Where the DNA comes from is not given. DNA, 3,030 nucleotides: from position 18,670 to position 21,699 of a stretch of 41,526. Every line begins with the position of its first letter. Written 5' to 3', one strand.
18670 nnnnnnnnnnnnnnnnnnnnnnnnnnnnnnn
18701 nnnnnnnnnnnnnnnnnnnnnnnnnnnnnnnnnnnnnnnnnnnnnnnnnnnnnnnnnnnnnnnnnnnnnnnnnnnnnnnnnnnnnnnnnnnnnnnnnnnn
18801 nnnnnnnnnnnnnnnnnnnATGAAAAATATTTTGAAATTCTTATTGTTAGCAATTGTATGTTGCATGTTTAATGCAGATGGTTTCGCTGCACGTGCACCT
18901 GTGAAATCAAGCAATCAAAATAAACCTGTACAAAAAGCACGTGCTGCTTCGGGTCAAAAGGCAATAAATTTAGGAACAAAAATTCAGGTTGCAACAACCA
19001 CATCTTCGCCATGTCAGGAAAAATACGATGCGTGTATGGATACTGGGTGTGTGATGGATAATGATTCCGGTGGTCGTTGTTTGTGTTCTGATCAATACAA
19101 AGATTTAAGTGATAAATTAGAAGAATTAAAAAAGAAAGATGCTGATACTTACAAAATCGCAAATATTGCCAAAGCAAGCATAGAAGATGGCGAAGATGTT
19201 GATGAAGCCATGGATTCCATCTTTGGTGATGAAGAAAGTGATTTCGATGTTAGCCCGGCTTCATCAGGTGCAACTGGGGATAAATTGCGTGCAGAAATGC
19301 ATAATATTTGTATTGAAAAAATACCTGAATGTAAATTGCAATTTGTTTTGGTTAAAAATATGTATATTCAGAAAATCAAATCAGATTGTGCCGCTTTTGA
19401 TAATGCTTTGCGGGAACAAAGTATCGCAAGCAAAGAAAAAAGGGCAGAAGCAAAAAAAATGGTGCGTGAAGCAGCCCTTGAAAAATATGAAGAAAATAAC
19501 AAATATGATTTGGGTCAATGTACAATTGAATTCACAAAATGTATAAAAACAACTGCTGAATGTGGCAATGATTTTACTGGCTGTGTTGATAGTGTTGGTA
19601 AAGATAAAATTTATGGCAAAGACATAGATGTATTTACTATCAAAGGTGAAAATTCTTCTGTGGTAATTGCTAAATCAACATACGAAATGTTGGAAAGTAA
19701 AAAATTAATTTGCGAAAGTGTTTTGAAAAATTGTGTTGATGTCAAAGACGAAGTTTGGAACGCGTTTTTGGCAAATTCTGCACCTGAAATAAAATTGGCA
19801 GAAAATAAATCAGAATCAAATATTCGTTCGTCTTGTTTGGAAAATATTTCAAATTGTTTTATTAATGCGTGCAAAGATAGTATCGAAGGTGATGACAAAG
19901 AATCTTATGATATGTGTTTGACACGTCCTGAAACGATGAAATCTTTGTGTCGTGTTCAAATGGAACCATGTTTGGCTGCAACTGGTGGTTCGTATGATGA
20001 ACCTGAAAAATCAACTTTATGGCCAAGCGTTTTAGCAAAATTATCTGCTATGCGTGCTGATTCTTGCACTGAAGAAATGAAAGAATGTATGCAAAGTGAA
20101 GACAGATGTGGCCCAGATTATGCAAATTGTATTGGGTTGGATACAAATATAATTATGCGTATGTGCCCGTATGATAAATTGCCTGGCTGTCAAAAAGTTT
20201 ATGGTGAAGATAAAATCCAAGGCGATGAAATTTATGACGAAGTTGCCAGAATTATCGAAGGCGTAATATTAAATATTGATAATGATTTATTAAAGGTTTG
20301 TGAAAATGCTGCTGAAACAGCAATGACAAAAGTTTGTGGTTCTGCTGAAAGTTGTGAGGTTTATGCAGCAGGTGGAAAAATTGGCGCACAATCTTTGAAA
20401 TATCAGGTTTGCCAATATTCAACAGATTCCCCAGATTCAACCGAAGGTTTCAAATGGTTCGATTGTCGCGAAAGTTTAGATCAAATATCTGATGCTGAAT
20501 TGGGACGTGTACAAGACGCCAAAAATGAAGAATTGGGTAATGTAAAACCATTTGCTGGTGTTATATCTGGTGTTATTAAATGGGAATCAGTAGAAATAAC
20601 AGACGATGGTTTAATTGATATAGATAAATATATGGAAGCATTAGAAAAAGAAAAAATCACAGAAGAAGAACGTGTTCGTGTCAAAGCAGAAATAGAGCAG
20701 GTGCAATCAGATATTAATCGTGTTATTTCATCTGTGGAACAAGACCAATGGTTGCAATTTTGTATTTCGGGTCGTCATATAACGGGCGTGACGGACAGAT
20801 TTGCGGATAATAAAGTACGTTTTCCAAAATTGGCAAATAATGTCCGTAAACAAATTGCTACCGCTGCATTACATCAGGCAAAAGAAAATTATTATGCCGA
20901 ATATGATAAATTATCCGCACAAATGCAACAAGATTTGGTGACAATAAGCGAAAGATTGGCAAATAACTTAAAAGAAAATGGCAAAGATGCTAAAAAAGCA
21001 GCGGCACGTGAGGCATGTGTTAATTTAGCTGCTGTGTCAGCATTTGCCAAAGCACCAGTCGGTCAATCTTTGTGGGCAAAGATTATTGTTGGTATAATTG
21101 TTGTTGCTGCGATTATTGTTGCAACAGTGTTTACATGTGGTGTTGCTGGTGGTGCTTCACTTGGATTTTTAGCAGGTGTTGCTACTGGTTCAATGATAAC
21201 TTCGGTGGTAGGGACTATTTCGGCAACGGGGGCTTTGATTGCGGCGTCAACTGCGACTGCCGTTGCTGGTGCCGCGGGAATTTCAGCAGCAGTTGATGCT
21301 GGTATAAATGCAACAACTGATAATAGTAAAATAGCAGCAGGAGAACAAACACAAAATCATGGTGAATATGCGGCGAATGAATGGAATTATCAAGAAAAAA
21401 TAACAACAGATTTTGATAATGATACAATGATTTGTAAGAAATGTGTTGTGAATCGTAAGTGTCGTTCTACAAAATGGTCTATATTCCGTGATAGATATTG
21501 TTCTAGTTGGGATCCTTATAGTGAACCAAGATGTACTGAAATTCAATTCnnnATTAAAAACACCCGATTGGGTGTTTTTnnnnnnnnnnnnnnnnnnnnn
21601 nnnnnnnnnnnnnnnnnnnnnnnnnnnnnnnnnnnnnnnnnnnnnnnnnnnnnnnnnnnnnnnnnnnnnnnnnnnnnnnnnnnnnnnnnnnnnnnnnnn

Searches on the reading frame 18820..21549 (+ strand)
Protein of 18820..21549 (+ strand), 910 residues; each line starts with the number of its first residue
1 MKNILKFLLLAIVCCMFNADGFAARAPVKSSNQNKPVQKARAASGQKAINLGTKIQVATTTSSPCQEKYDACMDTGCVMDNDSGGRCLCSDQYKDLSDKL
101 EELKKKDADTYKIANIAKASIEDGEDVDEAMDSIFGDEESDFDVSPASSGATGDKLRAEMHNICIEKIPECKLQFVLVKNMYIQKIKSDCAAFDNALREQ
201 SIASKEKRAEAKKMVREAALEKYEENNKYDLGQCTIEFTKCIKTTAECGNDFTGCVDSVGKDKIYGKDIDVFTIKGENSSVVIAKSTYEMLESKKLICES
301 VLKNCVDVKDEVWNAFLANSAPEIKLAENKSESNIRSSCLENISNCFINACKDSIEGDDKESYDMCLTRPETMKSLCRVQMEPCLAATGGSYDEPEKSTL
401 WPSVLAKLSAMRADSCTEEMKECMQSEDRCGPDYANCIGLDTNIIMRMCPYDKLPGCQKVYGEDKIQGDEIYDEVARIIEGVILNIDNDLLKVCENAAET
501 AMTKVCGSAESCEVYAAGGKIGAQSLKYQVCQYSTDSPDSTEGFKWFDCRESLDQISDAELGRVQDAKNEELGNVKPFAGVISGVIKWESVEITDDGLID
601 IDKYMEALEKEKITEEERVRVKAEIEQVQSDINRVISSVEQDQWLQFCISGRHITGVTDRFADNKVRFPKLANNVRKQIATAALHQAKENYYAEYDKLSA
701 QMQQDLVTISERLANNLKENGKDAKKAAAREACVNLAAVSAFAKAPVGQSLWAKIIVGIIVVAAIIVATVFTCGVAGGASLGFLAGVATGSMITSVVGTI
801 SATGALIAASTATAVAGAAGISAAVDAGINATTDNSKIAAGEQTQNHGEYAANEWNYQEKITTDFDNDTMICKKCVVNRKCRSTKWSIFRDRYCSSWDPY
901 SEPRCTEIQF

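Call 30: search_protein_families(library=pfam, proteins=[window:18820-21549:+], max_evalue=0.01)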
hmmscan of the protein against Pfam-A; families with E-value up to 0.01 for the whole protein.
window:18820-21549:+ (910 aa): 1 family
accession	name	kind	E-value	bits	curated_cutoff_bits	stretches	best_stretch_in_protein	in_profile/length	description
PF21808.2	Dynamin-like_hel_bact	-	0.0013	18.4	28.3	1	660-790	156-288/373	Bacterial dynamin-like protein, helical domain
